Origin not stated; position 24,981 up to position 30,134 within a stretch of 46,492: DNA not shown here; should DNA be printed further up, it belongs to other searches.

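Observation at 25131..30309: Giant sacsin-type GHKL ATPase fused to an Upf1-like SF1 helicase, with an overlapping HTH gene, on an AT-richer islet: candidate uncharacterised conflict or defence module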

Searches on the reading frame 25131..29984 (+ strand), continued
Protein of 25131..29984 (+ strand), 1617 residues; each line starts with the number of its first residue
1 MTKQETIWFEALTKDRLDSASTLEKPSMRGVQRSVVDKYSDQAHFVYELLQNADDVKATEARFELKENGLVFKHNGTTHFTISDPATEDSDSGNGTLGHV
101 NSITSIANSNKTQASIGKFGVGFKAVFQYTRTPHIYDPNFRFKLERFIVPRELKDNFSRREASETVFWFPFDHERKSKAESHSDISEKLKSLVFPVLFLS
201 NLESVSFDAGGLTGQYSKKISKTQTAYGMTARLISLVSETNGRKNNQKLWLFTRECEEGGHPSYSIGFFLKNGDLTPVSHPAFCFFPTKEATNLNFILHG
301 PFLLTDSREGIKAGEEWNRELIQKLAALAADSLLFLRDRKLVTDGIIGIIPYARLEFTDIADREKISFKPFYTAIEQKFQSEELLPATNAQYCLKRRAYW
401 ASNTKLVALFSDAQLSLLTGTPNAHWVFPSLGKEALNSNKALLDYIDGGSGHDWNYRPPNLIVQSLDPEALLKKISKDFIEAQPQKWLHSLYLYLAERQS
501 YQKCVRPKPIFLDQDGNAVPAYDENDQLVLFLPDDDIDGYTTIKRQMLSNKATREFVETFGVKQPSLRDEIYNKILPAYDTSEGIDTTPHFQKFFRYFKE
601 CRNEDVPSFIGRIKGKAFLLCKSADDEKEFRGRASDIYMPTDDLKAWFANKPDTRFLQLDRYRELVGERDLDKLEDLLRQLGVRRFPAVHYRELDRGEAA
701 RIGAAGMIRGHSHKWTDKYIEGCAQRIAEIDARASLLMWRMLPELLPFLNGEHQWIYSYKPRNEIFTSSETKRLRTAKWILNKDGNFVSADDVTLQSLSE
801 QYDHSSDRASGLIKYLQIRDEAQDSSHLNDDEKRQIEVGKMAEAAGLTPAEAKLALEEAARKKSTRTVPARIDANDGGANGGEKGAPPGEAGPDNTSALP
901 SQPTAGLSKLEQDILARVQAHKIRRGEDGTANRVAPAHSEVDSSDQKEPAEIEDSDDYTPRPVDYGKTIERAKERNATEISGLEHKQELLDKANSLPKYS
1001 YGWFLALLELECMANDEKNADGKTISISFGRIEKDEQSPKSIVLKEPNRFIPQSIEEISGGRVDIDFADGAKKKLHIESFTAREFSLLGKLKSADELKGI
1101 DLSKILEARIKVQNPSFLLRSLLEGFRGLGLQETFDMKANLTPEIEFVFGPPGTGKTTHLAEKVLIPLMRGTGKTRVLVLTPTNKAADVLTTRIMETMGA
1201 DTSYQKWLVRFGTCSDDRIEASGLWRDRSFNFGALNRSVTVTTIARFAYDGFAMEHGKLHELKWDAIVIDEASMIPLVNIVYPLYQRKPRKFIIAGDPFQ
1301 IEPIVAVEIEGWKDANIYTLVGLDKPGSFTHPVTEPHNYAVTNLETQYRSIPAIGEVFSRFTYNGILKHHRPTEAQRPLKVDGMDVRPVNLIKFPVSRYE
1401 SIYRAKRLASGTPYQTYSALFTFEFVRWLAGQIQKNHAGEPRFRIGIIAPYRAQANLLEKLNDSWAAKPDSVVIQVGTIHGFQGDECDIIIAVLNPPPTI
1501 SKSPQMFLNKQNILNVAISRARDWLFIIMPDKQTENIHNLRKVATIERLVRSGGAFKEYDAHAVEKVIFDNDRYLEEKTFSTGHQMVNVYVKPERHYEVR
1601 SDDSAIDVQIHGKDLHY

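Call 56: search_protein_families(library=padloc, proteins=[L087:5986-9006:+, L086:4038-5903:+, L086:5907-6344:+, L086:6344-8944:+, L086:8986-13824:+, L086:13836-16415:+], max_evalue=0.00001)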
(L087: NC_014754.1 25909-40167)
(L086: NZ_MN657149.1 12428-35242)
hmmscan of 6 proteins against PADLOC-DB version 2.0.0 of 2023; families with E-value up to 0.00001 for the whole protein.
L087:5986-9006:+ (1006 aa): 9 families
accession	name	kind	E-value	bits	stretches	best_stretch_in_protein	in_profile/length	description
PDLC03972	TmtA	-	2.5e-83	278.9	2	24-594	30-630/1302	-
PDLC03964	TmtA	-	1.3e-61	207.1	2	41-594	52-643/1538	-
PDLC03966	TmtA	-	2.7e-54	182.6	2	30-362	38-430/1655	-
PDLC03968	TmtA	-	1.6e-53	179.9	1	3-398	43-459/1486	-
PDLC03965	TmtA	-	1.4e-38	130.6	2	37-121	34-119/1370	-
PDLC03971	TmtA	-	5.6e-35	118.3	3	38-117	57-145/1782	-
PDLC03969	TmtA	-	1.9e-28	96.6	2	40-291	34-319/1563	-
PDLC03970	TmtA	-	2.6e-26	89.9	1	36-110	63-136/1552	-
PDLC03967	TmtA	-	1.9e-18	64.3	1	40-102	43-109/1063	-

L086:4038-5903:+ (621 aa): 40 families (the best 25 are shown)
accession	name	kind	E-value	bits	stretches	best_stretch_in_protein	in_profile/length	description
PDLC03635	MTase_III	-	2.5e-153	510.4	2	124-619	166-700/708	Type III methyltransferase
PDLC03636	MTase_III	-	4.8e-63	211.8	2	143-323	19-194/575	Type III methyltransferase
PDLC03638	MTase_III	-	3.9e-59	198.8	1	170-512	380-688/816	Type III methyltransferase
PDLC03634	MTase_III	-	1.1e-51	174.5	2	217-484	170-433/621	Type III methyltransferase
PDLC03644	MTase_III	-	1.3e-50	170.7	1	168-553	36-446/542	Type III methyltransferase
PDLC03641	MTase_III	-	7.8e-43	145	2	216-486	180-437/657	Type III methyltransferase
PDLC03354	MTase_II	-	3.1e-38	129.9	2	164-343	49-245/425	Type II methyltransferase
PDLC03642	MTase_III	-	2.1e-31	107.2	1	125-274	42-193/528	Type III methyltransferase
PDLC03300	MTase_II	-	5.1e-29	99.3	2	210-303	78-164/302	Type II methyltransferase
PDLC03637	MTase_III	-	3.4e-28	96.6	1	165-302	116-264/513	Type III methyltransferase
PDLC03640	MTase_III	-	2.4e-27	93.6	1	161-285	34-179/654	Type III methyltransferase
PDLC03633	MTase_III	-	7.9e-26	88.9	1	424-501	277-353/616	Type III methyltransferase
PDLC03639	MTase_III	-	1.6e-23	80.9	1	166-287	83-212/639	Type III methyltransferase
PDLC03278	MTase_II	-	1.7e-23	81.7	1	181-304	9-124/390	Type II methyltransferase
PDLC03339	MTase_II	-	2.3e-23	80.6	2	180-318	10-153/399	Type II methyltransferase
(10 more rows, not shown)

L086:5907-6344:+ (145 aa): 1 family
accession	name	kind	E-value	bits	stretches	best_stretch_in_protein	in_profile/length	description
PDLC03429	REase_II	-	2e-18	65.1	1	11-139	151-281/324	Type II restriction enzyme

L086:6344-8944:+ (866 aa): 1 family
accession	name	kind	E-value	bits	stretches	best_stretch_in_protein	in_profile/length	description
PDLC03651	REase_III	-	2.7e-127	424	1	12-860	17-854/873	Type III restriction enzyme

L086:8986-13824:+ (1612 aa): 13 families
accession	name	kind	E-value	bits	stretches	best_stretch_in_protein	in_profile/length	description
PDLC03972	TmtA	-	1.6e-47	160.3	1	38-994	38-938/1302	-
PDLC03968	TmtA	-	4.5e-40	135.3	1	37-530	71-537/1486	-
PDLC03966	TmtA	-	6.2e-34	115.1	1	38-556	40-575/1655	-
PDLC03964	TmtA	-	7.3e-30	101.8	1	47-815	52-818/1538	-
PDLC03920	MkoA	-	1.7e-27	94.2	2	1266-1525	787-1072/1112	-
PDLC03924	MkoC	-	8.3e-22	75.1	1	1442-1526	859-941/1136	-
PDLC03921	MkoA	-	1.1e-21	74.3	1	1265-1526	1292-1564/1607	-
PDLC03969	TmtA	-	3.8e-21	72.5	1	46-415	34-407/1563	-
PDLC03965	TmtA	-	1e-20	71.4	2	34-141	24-118/1370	-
PDLC03971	TmtA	-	7.5e-17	58.2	1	269-349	332-409/1782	-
PDLC03802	RTasHel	-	9.1e-09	32.7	1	1150-1200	23-73/675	DRT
PDLC05066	PDC-S68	-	4.8e-08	29.5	1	1146-1312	594-723/1202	-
PDLC00120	GajB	-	1e-07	29.5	0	1155-1199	10-54/458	UrvD helicase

L086:13836-16415:+ (859 aa): 41 families (the best 25 are shown)
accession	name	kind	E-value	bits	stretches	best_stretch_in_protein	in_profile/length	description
PDLC03802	RTasHel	-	1.7e-68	230.1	1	2-819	5-656/675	DRT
PDLC00117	GajB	-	2.1e-45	153.3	3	195-411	168-387/604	UrvD helicase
PDLC00127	GajB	-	1.8e-42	143.6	3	144-323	111-290/594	UrvD helicase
PDLC00132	GajB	-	5e-42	142.4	1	1-314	2-291/625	UrvD helicase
PDLC00103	GajB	-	1.8e-34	117.6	3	718-843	480-601/612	UrvD helicase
PDLC01247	DEDDh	-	1.6e-33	114.3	1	488-644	1-138/139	"CAS-I,CAS-II,CAS-III,CAS-IV,CAS-V,CAS-VI; associated"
PDLC00114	GajB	-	8.8e-33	111.7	2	2-122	7-134/635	UrvD helicase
PDLC00119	GajB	-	1.6e-31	107.9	2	20-328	20-305/565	UrvD helicase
PDLC00122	GajB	-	3.8e-30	103.2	2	1-410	3-321/502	UrvD helicase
PDLC00121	GajB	-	4.5e-29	99.4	2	201-317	159-278/565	UrvD helicase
PDLC00107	GajB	-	5.2e-29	99.3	2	173-404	143-376/587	UrvD helicase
PDLC00130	GajB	-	2.6e-28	96.7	3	1-88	2-92/589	UrvD helicase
PDLC00123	GajB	-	1.9e-24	84.2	2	1-124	3-123/540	UrvD helicase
PDLC00129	GajB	-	2.2e-22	77.4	1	2-318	11-305/594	UrvD helicase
PDLC00116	GajB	-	2.5e-21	74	2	4-75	14-86/557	UrvD helicase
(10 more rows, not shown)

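Call 64: search_dna_similar(query=window:25131-29981:+, collection=phages, mode=protein, max_rows=15, max_evalue=1e-8)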
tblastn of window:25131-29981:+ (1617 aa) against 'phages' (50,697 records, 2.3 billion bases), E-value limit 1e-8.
Records with a match: 1; places in all: 1; records where one place covers at least 80% of the query: 0.
Best place of each record, by identity: <60% 1.
By first word of the organism name: Bacteriophage 1.
By host as written in the record: - 1.
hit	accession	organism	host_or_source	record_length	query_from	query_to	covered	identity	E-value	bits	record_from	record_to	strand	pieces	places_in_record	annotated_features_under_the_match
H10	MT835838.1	Bacteriophage sp.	human fecal samples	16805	33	312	17%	29.3%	1e-22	112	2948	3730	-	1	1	record has no annotation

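Call 71: find_encoding_contigs(protein=P0113, flank=10000, max_places=2)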
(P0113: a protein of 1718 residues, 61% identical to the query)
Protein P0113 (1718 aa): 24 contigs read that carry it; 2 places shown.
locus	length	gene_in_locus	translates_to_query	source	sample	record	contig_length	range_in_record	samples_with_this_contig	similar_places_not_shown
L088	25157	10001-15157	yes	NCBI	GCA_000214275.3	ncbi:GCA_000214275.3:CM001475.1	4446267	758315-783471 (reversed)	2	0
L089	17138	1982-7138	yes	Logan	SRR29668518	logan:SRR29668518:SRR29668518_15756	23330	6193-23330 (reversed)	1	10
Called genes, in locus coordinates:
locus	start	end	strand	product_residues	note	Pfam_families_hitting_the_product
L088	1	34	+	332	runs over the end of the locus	PF00126:HTH_1, PF03466:LysR_substrate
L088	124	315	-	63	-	PF14490:HHH_RecD2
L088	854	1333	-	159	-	-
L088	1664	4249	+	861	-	PF01624:MutS_I, PF05188:MutS_II, PF05192:MutS_III, PF05190:MutS_IV, PF00488:MutS_V, PF27441:MutS_C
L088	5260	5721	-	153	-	-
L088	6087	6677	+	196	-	PF03330:DPBB_1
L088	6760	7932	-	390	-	PF00872:Transposase_mut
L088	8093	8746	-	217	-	PF05724:TPMT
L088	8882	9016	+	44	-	PF00376:MerR, PF13411:MerR_1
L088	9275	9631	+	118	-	-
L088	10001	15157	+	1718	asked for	PF25794:SACS, PF00580:UvrD-helicase, PF13086:AAA_11, PF13245:AAA_19, PF13604:AAA_30, PF13086:AAA_11 (weak), PF13087:AAA_12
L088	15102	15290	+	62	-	-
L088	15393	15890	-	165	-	PF00583:Acetyltransf_1 (weak), PF13673:Acetyltransf_10 (weak), PF13508:Acetyltransf_7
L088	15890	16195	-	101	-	PF08681:TacA1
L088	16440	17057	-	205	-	PF01323:DSBA, PF13743:Thioredoxin_5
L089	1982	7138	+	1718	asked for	PF25794:SACS, PF00580:UvrD-helicase, PF13086:AAA_11, PF13245:AAA_19, PF13604:AAA_30, PF13086:AAA_11 (weak), PF13087:AAA_12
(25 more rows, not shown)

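Call 72: find_encoding_contigs(protein=P0012, flank=10000, max_places=1)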
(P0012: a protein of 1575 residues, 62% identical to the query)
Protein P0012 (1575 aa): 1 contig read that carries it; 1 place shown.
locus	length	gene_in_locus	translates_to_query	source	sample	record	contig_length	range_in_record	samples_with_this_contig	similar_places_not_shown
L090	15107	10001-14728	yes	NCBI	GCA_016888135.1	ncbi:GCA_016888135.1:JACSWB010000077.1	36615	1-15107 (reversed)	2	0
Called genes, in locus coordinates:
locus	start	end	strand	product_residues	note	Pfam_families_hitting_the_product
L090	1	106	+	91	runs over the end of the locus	-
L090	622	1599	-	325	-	PF02195:ParB_N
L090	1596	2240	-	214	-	PF01656:CbiA, PF07015:VirC1 (faint), PF10609:ParA (weak), PF13614:AAA_31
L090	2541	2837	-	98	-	-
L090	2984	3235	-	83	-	-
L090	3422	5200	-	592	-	PF02534:T4SS-DNA_transf, PF10412:TrwB_AAD_bind, PF12696:TraG-D_C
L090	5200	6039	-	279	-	-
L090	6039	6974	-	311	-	-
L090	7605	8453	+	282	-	-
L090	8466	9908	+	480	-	-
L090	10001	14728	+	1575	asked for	PF25794:SACS, PF00580:UvrD-helicase, PF13086:AAA_11, PF13245:AAA_19, PF13604:AAA_30, PF13087:AAA_12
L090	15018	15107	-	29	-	?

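Call 73: find_encoding_contigs(protein=P0099, flank=10000, max_places=1)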
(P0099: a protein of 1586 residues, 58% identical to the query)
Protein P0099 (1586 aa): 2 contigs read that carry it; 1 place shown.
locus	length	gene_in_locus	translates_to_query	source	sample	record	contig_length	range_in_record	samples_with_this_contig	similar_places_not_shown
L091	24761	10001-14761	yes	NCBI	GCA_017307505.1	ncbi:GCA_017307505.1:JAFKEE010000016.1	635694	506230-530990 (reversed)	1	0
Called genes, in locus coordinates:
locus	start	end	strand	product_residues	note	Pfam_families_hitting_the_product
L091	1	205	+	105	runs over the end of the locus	PF04956:TrbC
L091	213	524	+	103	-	PF05101:VirB3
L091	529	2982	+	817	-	PF27097:VirB4_TrbE_N, PF03135:CagE_TrbE_VirB, PF19044:P-loop_TraG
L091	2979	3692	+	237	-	-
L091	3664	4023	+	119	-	-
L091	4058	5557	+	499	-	PF04610:TrbL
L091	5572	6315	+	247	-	PF04335:VirB8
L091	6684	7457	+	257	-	PF03524:CagX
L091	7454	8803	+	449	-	PF03743:TrbI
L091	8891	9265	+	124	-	-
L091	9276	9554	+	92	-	-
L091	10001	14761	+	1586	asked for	PF25794:SACS, PF00580:UvrD-helicase (weak), PF13086:AAA_11, PF13245:AAA_19, PF13604:AAA_30, PF13087:AAA_12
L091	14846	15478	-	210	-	PF13489:Methyltransf_23, PF01209:Ubie_methyltran (weak), PF13847:Methyltransf_31, PF08241:Methyltransf_11, PF08242:Methyltransf_12 (weak), PF13649:Methyltransf_25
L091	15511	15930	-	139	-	-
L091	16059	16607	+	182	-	PF08281:Sigma70_r4_2 (weak)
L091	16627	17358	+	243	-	-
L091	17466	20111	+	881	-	PF13424:TPR_12 (faint), PF12770:CHAT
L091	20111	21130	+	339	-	PF03572:Peptidase_S41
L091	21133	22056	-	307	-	PF07719:TPR_2 (faint)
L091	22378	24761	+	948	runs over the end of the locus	PF13620:CarboxypepD_reg, PF25183:OMP_b-brl_4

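Call 74: find_encoding_contigs(protein=P0018, flank=10000, max_places=1)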
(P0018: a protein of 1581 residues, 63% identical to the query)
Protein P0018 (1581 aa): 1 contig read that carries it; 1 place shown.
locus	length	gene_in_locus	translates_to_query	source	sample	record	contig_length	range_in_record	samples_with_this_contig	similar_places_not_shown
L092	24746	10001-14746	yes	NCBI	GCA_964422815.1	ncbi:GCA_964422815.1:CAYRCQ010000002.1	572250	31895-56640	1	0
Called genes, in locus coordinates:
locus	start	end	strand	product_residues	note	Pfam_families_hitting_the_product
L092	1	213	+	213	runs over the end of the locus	-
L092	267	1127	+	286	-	PF00571:CBS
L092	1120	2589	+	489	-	PF00270:DEAD (faint)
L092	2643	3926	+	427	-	-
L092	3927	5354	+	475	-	PF13604:AAA_30 (weak)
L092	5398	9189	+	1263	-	PF13245:AAA_19, PF13401:AAA_22, PF13604:AAA_30, PF13086:AAA_11, PF01443:Viral_helicase1 (weak), PF13538:UvrD_C_2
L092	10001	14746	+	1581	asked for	PF25794:SACS, PF00580:UvrD-helicase, PF13086:AAA_11, PF13245:AAA_19, PF13604:AAA_30, PF13087:AAA_12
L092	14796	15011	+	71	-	-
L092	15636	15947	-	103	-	-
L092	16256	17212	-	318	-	-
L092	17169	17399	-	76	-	PF12728:HTH_17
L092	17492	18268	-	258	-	-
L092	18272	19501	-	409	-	PF00589:Phage_integrase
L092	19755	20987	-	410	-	PF05762:VWA_CoxE (weak), PF00092:VWA, PF13519:VWA_2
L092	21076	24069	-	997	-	PF07494:Reg_prop (faint)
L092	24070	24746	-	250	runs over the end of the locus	PF00072:Response_reg, PF00196:GerE (weak)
